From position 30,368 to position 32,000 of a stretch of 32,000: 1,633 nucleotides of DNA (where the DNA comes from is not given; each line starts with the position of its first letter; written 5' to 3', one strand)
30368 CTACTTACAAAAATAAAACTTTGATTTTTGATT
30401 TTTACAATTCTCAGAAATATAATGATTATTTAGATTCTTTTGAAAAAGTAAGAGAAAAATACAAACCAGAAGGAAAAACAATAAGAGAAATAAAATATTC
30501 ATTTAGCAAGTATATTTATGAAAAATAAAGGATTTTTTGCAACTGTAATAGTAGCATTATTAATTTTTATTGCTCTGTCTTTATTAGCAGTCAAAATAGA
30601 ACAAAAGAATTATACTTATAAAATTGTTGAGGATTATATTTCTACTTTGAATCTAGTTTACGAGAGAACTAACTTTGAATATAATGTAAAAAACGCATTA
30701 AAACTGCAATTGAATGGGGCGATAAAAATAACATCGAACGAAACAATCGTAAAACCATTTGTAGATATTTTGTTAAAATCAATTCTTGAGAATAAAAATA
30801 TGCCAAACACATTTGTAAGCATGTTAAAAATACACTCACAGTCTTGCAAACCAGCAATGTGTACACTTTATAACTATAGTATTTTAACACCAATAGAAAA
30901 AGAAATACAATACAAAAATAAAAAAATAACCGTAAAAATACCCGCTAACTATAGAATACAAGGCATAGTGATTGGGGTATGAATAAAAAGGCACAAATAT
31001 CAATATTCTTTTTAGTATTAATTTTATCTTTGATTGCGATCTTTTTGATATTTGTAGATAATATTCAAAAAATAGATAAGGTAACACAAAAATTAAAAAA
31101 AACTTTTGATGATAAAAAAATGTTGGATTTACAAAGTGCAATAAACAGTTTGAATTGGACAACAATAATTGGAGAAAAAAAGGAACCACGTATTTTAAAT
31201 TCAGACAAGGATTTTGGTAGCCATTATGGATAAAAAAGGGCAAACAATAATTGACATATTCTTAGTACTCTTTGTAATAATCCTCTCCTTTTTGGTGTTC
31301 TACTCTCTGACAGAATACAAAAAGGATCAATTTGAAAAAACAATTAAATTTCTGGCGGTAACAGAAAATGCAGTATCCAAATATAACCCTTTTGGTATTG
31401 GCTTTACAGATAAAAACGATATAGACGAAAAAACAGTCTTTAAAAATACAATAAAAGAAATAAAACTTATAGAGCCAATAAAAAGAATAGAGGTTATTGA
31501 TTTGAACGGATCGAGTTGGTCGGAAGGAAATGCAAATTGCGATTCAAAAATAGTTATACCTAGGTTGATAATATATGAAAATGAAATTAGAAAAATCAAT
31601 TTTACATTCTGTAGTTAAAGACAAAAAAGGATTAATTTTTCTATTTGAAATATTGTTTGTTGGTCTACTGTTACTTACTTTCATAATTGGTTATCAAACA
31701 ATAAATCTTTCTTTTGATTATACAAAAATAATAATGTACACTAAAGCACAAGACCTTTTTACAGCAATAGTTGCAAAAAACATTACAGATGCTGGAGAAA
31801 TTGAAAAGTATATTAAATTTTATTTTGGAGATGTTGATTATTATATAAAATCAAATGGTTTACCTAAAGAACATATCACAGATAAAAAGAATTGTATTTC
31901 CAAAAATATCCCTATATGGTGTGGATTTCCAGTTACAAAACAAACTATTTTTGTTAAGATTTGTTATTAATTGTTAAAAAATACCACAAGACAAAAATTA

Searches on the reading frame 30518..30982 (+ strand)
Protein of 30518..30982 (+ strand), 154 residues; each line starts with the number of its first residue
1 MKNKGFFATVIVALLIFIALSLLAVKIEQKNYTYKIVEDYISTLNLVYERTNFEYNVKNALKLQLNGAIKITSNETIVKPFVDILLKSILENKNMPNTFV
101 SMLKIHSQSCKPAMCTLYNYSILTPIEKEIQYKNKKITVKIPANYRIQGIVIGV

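Call 69: search_protein_families(library=pfam, proteins=[window:30518-30982:+], max_evalue=0.001)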
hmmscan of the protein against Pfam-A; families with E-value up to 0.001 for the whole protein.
window:30518-30982:+ (154 aa): 0 families

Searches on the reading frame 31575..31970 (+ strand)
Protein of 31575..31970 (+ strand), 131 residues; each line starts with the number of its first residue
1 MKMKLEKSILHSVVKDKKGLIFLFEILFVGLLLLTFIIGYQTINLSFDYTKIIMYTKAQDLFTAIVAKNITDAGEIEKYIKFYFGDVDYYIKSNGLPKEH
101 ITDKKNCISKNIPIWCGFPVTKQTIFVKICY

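Call 69: search_protein_families(library=pfam, proteins=[window:31575-31970:+], max_evalue=0.001)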
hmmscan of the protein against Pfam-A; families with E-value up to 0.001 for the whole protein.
window:31575-31970:+ (131 aa): 0 families

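Call 70: find_encoding_contigs(protein=window:31575-31970:+, flank=10000, max_places=3)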
Protein window:31575-31970:+ (131 aa): 6 contigs read that carry it; 3 places shown.
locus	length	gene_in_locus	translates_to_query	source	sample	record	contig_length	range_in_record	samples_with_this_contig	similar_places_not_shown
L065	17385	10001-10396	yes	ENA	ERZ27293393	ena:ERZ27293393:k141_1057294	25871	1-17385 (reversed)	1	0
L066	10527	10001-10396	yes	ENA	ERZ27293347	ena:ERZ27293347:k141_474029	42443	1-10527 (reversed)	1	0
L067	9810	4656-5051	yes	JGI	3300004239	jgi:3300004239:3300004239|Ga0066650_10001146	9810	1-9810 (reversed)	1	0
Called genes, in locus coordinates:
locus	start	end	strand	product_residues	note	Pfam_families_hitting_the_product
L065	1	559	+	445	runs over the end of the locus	PF01523:PmbA_TldD_1st (weak), PF19289:PmbA_TldD_3rd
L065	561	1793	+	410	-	PF19289:PmbA_TldD_3rd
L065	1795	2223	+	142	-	-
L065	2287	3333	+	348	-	-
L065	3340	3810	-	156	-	-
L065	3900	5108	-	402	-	PF13173:AAA_14, PF13635:DUF4143 (weak)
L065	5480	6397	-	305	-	PF23023:Anti-Pycsar_Apyc1, PF00753:Lactamase_B, PF12706:Lactamase_B_2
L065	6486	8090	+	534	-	PF11848:DUF3368, PF17146:PIN_6, PF09249:tRNA_NucTransf2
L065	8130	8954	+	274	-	-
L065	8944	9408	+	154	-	-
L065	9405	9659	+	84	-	-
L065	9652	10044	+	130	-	-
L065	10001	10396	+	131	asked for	-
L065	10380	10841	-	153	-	PF09721:Exosortase_EpsH (weak)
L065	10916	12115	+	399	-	PF01637:ATPase_2, PF13191:AAA_16 (weak), PF00004:AAA (weak), PF13401:AAA_22, PF22606:Cdc6-ORC-like_ATPase_lid (weak), PF22703:Cdc6_lid, PF09079:WHD_Cdc6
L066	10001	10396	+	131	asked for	-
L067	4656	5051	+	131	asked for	-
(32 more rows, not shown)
